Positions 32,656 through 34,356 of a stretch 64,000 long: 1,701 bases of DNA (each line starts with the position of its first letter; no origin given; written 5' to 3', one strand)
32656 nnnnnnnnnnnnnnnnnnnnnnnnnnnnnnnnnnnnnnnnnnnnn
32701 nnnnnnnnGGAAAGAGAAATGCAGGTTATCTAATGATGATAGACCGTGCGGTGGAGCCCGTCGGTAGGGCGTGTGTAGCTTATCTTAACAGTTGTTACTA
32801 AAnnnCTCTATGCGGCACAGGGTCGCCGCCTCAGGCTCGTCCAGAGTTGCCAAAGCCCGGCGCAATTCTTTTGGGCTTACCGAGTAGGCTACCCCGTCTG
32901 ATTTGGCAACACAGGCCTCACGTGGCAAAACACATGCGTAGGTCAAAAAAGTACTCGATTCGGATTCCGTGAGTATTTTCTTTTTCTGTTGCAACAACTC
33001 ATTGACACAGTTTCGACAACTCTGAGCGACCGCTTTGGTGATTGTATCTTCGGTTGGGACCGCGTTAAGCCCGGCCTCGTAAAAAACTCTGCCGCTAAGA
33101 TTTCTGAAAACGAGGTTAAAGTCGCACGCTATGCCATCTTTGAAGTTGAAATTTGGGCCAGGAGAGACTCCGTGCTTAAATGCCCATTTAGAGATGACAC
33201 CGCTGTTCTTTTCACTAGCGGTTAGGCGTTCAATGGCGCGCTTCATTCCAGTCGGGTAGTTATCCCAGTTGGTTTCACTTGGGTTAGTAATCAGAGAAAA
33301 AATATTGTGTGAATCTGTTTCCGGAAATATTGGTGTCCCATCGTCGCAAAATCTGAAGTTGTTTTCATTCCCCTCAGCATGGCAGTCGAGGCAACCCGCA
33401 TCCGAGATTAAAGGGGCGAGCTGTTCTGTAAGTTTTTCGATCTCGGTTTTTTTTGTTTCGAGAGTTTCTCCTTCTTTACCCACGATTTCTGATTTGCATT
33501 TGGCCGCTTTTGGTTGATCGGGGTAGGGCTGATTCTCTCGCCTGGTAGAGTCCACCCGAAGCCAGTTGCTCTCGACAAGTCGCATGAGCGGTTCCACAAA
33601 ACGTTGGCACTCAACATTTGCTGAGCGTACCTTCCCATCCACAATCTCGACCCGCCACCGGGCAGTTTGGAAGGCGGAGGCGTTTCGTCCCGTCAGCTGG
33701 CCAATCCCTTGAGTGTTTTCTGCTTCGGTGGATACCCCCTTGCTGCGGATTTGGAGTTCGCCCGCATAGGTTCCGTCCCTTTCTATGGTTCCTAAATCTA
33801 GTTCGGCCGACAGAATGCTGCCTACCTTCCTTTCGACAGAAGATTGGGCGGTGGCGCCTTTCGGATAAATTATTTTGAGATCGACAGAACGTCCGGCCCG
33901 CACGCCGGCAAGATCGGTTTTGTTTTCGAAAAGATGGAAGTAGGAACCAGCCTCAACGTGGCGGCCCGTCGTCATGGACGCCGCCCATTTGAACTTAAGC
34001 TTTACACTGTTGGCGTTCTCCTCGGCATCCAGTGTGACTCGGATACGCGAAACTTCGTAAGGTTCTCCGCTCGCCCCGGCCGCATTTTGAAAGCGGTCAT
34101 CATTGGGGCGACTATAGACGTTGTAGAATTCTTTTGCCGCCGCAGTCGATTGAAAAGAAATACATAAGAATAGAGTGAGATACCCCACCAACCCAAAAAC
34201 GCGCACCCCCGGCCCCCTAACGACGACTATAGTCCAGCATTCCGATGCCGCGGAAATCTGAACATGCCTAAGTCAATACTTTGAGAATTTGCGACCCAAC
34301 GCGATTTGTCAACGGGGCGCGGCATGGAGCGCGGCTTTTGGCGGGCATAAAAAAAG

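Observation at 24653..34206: Inverted pair of paralogous secreted CXXCH proteins enclosing a 6.7-kb transporter/sensor cassette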

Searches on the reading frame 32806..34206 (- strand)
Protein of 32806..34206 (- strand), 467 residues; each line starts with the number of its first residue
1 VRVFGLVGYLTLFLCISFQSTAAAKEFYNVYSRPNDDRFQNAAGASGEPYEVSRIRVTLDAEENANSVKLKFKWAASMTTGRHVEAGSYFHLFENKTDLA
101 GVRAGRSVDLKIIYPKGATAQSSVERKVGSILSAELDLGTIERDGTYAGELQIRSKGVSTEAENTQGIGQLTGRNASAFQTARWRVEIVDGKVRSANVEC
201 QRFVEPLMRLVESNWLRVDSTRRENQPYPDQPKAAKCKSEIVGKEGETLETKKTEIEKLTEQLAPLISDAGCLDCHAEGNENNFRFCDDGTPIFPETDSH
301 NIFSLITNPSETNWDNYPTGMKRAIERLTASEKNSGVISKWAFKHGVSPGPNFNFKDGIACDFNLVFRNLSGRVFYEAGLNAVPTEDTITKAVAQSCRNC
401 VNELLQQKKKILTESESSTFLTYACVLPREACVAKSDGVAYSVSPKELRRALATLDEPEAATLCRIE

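Call 4: search_protein_families(library=pfam, proteins=[window:32806-34206:-], max_evalue=0.1)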
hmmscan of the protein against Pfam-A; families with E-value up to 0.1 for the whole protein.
window:32806-34206:- (467 aa): 0 families

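Call 5: find_homologous_proteins(query=window:32806-34206:-, max_evalue=0.001)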
Query window:32806-34206:- (467 aa): 9 proteins with E <= 0.001 among 8000 candidates.
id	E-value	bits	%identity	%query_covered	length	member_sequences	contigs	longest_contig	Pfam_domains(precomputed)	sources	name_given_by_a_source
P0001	0.0e+0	1060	100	100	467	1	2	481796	-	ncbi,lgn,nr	ncbi:MAG: hypothetical protein H6617_07255 [Bdellovibrionaceae bacterium]|nr:hypothetical protein [B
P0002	1.9e-127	444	45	98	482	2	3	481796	-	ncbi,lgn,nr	ncbi:MAG: hypothetical protein H6617_07215 [Bdellovibrionaceae bacterium]|nr:hypothetical protein [B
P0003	1.0e-125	438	44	98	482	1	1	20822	-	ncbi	ncbi:MAG: hypothetical protein R3B54_18810 [Bdellovibrionota bacterium]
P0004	1.5e-64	237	40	67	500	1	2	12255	-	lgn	-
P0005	6.0e-61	225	39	68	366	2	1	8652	-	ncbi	-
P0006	4.1e-59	219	38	66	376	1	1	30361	-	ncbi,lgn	-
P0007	1.6e-57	213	40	66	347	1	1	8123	-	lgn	-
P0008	2.0e-57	213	39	66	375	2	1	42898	-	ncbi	-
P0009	2.5e-41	160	36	70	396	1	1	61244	-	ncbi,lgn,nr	ncbi:MAG: hypothetical protein HYZ75_08910 [Elusimicrobia bacterium]|nr:hypothetical protein [Elusim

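Call 6: search_protein_families(library=ncbifam, proteins=[window:32806-34206:-], max_evalue=0.1)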
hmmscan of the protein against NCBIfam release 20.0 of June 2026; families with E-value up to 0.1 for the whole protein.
window:32806-34206:- (467 aa): 1 family
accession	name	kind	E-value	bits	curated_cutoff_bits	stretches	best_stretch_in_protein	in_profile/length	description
NF005092.1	PRK06522.2-3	equivalog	0.016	14.3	500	1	373-448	158-236/296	2-dehydropantoate 2-reductase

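Call 10: find_encoding_contigs(protein=P0009, flank=10000, max_places=3)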
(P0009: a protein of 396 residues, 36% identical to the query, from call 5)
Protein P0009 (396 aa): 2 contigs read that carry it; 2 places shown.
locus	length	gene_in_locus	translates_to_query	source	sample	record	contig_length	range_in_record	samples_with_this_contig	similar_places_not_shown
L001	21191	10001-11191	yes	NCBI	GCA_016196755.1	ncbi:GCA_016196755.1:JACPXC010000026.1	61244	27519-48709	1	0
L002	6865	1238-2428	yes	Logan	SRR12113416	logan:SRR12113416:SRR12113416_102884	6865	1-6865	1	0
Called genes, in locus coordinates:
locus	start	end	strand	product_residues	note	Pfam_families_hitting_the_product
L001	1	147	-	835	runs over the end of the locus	PF05893:LuxC, PF00501:AMP-binding, PF14535:AMP-binding_C_2 (weak)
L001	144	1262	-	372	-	PF04443:LuxE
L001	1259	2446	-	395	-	PF00583:Acetyltransf_1 (weak)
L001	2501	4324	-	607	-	-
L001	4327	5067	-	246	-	-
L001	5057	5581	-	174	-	PF04542:Sigma70_r2, PF08281:Sigma70_r4_2, PF04545:Sigma70_r4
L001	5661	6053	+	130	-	PF00472:RF-1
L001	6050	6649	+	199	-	PF03193:RsgA_GTPase (faint), PF02421:FeoB_N (weak), PF00350:Dynamin_N (faint), PF01926:MMR_HSR1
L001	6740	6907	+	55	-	-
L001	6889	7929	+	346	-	-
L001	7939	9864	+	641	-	PF08497:Radical_SAM_N, PF04055:Radical_SAM, PF11842:DUF3362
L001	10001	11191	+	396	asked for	-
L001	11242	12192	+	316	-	-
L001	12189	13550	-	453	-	-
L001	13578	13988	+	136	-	-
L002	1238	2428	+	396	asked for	-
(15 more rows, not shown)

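Call 11: find_encoding_contigs(protein=P0008, flank=10000, max_places=2)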
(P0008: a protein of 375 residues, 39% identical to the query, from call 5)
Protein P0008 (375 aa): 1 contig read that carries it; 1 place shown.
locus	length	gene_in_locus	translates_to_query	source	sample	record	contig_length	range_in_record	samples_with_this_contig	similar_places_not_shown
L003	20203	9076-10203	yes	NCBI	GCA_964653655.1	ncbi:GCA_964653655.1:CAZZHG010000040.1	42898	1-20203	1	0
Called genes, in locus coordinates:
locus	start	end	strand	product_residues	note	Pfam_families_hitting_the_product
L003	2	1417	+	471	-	?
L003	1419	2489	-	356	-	-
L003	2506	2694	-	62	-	-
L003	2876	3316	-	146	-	-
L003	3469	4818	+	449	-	PF00990:GGDEF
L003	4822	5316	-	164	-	-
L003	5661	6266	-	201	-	-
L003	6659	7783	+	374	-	PF09594:GT87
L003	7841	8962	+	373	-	-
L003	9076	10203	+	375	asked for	-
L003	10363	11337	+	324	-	-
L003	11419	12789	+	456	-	PF09913:DUF2142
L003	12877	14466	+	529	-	PF00884:Sulfatase, PF16347:SGSH_C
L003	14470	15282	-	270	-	-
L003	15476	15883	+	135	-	-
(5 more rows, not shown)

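Call 12: find_encoding_contigs(protein=P0006, flank=10000, max_places=2)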
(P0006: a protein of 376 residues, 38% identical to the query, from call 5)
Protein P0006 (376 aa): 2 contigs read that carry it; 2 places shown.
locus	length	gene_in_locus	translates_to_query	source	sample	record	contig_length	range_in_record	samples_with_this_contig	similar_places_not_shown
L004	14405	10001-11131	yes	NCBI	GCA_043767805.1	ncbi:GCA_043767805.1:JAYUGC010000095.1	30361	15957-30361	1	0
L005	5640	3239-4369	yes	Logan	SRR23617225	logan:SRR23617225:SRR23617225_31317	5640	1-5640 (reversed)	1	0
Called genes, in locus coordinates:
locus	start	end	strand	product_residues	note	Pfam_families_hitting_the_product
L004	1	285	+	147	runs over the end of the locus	PF08327:AHSA1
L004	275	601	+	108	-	PF12840:HTH_20 (weak), PF01022:HTH_5, PF21248:SoFic-like_C (weak)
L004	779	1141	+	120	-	PF04794:YdjC (weak)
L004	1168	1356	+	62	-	-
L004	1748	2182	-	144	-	PF13924:Lipocalin_5 (weak)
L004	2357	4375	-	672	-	PF05569:Peptidase_M56, PF00905:Transpeptidase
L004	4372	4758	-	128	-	PF03965:Penicillinase_R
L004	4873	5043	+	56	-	-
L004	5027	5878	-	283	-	PF04072:LCM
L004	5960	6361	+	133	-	PF08327:AHSA1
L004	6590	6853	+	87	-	-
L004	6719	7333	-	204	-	-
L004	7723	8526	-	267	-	PF00149:Metallophos, PF12850:Metallophos_2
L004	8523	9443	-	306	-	PF00781:DAGK_cat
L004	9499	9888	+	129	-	PF01124:MAPEG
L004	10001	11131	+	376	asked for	-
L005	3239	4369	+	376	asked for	-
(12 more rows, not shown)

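Call 13: find_encoding_contigs(protein=P0003, flank=10000, max_places=2)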
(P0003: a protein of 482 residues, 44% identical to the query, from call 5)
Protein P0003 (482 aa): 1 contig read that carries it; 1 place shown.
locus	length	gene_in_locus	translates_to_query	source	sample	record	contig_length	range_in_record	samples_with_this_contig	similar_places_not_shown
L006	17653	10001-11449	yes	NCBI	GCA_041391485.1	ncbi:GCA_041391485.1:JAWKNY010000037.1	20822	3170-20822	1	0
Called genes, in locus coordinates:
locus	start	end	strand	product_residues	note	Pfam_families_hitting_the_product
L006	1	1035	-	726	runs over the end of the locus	PF04357:TamB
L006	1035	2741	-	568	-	-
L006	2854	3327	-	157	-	PF00691:OmpA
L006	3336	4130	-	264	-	PF05239:PRC (weak)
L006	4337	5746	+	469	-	PF00072:Response_reg, PF00158:Sigma54_activat, PF14532:Sigma54_activ_2, PF07728:AAA_5 (weak), PF25601:AAA_lid_14, PF02954:HTH_8 (weak)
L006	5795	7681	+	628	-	-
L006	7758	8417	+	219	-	PF02777:Sod_Fe_C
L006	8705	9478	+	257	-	PF01594:AI-2E_transport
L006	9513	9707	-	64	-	-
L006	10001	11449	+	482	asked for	-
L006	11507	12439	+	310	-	PF00005:ABC_tran, PF13304:AAA_21, PF27102:NodI_C (weak)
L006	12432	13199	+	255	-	PF01061:ABC2_membrane, PF12698:ABC2_membrane_3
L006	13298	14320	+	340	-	PF13379:NMT1_2, PF09084:NMT1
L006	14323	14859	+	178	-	-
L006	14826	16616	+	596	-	PF00512:HisKA, PF02518:HATPase_c, PF00072:Response_reg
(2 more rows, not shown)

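Call 17: predict_structure(alignment_id=A1)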
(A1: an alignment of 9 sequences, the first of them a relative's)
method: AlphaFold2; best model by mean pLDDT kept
length: 467 residues; sequences in the alignment: 9
mean_pLDDT: 73.9   pTM: 0.47
mean pLDDT of the five models: 73.9, 68.7, 67.3, 65.9, 65.2
residues with pLDDT >= 90: 143; 70-90: 156; 50-70: 71; < 50: 97
segments of 3 or more residues with pLDDT < 50: 1-5, 8-21, 37-46, 158-176, 234-257, 270-294
pLDDT, mean of each block of 10 residues (from residue 1): 47 43 84 68 51 94 92 94 77 89 85 90 83 96 94 67 36 51 94 92 76 92 88 50 32 47 57 41 36 52 70 67 73 71 67 78 93 90 84 92 93 75 89 80 84 86 89
secondary structure, 60 per line:
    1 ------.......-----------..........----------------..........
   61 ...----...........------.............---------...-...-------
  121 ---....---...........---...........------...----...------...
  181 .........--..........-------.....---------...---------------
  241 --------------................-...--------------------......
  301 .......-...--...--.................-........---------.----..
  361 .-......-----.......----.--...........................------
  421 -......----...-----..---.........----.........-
elements in order: H7-13 E25-34 E51-63 E68-78 H85-89 E90-97 E107-109 E111-113 H124-127 E131-141 E145-155 E178-189 E192-201 E209-213 H255-270 H295-307 H319-335 H337-344 E359-361 E363-368 E374-380 H389-414 E422-427 E432-434 H445-453 H458-463 E464-466

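Call 20: fold_search(model_id=the predicted structure, library=pdb)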
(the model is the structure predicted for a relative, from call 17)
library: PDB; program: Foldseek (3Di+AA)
matches with E <= 10: 791; with E <= 0.001: 0
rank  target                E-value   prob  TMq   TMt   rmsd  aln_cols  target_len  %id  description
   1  2ivf_C                2.9e-02  0.44  0.14  0.23  12.9       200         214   16  Ethylbenzene dehydrogenase from Aromatoleum aromaticum (released 2006-09-14)
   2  3zgi_A                3.5e-02  0.23  0.13  0.26  12.2       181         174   10  Crystal structure of the KRT10-binding region domain of the pneumococcal serine rich repeat protein PsrP (released 2013-12-25)
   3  4n6r_A                4.8e-02  0.13  0.10  0.22  17.2       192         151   11  Crystal structure of VosA-VelB-complex (released 2014-01-22)
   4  6vhi                  6.8e-02  0.75  0.11  0.38   5.9        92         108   12  Crystal structure of the human ILRUN Fw domain (released 2020-07-01)
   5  9lto_B                8.0e-02  0.08  0.09  0.08  22.2       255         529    9  Cryo-EM structure of DDB1-DDA1-DET1-Ube2e2 complex (released 2026-01-28)
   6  3rg1_C                1.0e-01  0.25  0.12  0.30  10.2       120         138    9  Crystal structure of the RP105/MD-1 complex (released 2011-08-31)
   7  3zgh                  1.1e-01  0.23  0.14  0.29  12.9       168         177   11  Crystal structure of the KRT10-binding region domain of the pneumococcal serine rich repeat protein PsrP (released 2014-01-08)
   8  4ole_C                1.1e-01  0.20  0.10  0.33  16.3       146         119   11  Crystal structure of a neighbor of BRCA1 gene 1 (NBR1) from Homo sapiens at 2.52 A resolution (released 2014-02-19)
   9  3rg1_D                1.1e-01  0.23  0.12  0.29  10.4       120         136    9  Crystal structure of the RP105/MD-1 complex (released 2011-08-31)
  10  6cde_5                1.2e-01  0.15  0.11  0.26   7.4       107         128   14  Cryo-EM structure at 3.8 A resolution of vaccine-elicited antibody vFP20.01 in complex with HIV-1 Env BG505 DS-SOSIP,  (released 2018-05-16)
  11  4ole_B                1.3e-01  0.35  0.13  0.38  13.3       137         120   13  Crystal structure of a neighbor of BRCA1 gene 1 (NBR1) from Homo sapiens at 2.52 A resolution (released 2014-02-19)
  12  4rnl_D                1.3e-01  0.03  0.06  0.07  20.6       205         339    7  The crystal structure of a possible galactose mutarotase from Streptomyces platensis subsp. rosaceus (released 2014-11-26)
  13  9npl_A                1.6e-01  0.33  0.12  0.08  13.2       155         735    6  Crystal structure of the inactive conformation of a glycoside hydrolase (CapGH2b - E553Q Mutant) from the GH2 family i (released 2025-11-12)
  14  3rg1_H                1.6e-01  0.20  0.12  0.28   9.6       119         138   12  Crystal structure of the RP105/MD-1 complex (released 2011-08-31)
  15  4yhd_D                1.7e-01  0.08  0.12  0.17  20.6       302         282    8  Staphylococcal alpha-hemolysin H35A mutant monomer (released 2015-10-21)
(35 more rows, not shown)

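Call 21: search_protein_representatives(alignment_id=A1)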
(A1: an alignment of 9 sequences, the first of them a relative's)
Query: 9 sequences, 376 profile positions. Proteins with E-value up to 0.001 (for the whole library): 23; up to 1e-10: 18; up to 1e-30: 13. The best 23 are listed.
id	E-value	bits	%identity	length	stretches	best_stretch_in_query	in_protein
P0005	1.9e-156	537.1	-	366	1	12-375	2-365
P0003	2.1e-142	490.9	-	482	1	16-375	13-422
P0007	7.9e-139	479.2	-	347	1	38-375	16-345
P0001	1.2e-138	478.6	-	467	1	39-375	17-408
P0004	3.2e-131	454.2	-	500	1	3-366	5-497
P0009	3.5e-126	437.6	-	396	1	2-374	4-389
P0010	4.7e-82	292.3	-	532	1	40-371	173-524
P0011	7.9e-76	271.8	-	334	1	50-370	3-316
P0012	7.1e-67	242.4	-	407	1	40-265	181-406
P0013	4.6e-66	239.7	-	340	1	34-272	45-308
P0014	6.3e-65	235.9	-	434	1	47-361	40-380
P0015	2.3e-45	171.6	-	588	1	35-338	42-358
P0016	6.5e-36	140.5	-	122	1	5-117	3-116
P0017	2.0e-22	96.1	-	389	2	5-175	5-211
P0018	1.5e-13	66.8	-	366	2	147-263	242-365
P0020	1.1e-11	60.7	-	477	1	40-189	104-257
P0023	6.2e-07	45.1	-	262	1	41-180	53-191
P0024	5.6e-06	41.9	-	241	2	122-249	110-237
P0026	9.2e-05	37.9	-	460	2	18-102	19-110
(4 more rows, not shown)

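Call 24: find_related_loci(query=A1, collection=genome_contigs, flank=10000)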
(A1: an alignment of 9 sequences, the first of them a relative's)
Query A1 (467 aa) in genome_contigs; peptide patterns used: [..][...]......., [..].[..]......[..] (x = any residue, [..] = any of these).
45 stretches matched a pattern; 5 encode a relative of the query (tblastn E <= 1e-3); 5 distinct loci.
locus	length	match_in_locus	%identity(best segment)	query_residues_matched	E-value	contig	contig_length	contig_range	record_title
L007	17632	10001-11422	44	12-467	5e-136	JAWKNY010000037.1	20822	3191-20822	MAG: Bdellovibrionota bacterium isolate BC2.86 BC2.86.fa-37, whole genome shotgun sequence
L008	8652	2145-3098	39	13-328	8e-67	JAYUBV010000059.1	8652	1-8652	MAG: Pseudomonadota bacterium isolate GFS_6818 GFS_6818_58, whole genome shotgun sequence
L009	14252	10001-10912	38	25-333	3e-64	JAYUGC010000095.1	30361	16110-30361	MAG: Pseudomonadota bacterium isolate GFS_7976 GFS_7976_94, whole genome shotgun sequence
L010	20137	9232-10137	39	27-333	5e-63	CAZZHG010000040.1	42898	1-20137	MAG TPA_asm: uncultured Pseudobdellovibrionaceae bacterium isolate SRP150892_co2_490 genome assembly, contig: NODE_1012_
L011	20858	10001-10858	37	27-323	7e-48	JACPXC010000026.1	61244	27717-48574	MAG: Elusimicrobia bacterium isolate NC_groundwater_827_Pr1_B-0.1um_69_30 Montesol18_Bp1_scaffold_691060, whole genome s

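Call 36: find_encoding_contigs(protein=P0024, flank=10000, max_places=3)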
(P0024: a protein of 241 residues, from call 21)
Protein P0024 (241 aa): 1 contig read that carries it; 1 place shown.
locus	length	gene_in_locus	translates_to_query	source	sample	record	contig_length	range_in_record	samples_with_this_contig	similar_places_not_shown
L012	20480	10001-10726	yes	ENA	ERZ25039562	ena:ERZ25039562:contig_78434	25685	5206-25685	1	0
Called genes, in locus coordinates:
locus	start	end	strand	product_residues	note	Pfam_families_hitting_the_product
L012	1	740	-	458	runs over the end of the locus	PF01565:FAD_binding_4, PF04030:ALO (weak)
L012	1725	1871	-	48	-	-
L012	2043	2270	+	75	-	-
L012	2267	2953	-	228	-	PF16952:Gln-synt_N_2, PF00120:Gln-synt_C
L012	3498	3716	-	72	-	PF03147:FDX-ACB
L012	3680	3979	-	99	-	PF17759:tRNA_synthFbeta (weak)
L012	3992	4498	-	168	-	PF17759:tRNA_synthFbeta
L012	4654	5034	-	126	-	PF03483:B3_4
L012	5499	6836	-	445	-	PF01409:tRNA-synt_2d, PF01588:tRNA_bind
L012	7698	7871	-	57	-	PF01632:Ribosomal_L35p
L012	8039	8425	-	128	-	-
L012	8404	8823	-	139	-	-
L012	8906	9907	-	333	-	PF06739:SBBP (faint), PF13449:Phytase-like (faint), PF20067:SSL_N (faint), PF24684:Vgb_lyase (weak), PF17170:DUF5128, PF01436:NHL, PF17170:DUF5128, PF01436:NHL, +2 more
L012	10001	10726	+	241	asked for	-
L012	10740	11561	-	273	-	PF00324:AA_permease, PF13520:AA_permease_2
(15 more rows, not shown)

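Call 37: predict_structure(alignment_id=A3)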
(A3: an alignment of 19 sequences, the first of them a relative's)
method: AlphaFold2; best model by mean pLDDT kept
length: 482 residues; sequences in the alignment: 19
mean_pLDDT: 82.9   pTM: 0.69
mean pLDDT of the five models: 82.9, 81.8, 79.9, 78.8, 69.2
residues with pLDDT >= 90: 204; 70-90: 199; 50-70: 47; < 50: 32
segments of 3 or more residues with pLDDT < 50: 19-22, 171-189, 259-264
pLDDT, mean of each block of 10 residues (from residue 1): 68 56 74 94 77 95 96 97 88 87 66 62 93 86 96 95 82 43 44 87 96 93 96 95 92 65 60 91 92 82 90 89 88 90 89 85 70 89 93 87 84 91 96 89 80 78 78 73 57
secondary structure, 60 per line:
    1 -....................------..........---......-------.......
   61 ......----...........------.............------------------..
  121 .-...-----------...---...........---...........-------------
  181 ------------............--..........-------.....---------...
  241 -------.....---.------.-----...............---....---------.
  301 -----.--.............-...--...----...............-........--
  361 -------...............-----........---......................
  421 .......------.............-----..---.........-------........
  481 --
elements in order: H2-21 E28-37 H41-46 E54-66 E71-81 H88-92 E93-100 E119-121 E123-125 E143-153 E157-167 E193-204 E207-216 E224-228 H248-252 H269-283 H287-290 H309-321 H335-349 H351-358 E368-382 E388-395 E399-402 H403-427 E434-446 H457-465 H473-477 E478-480
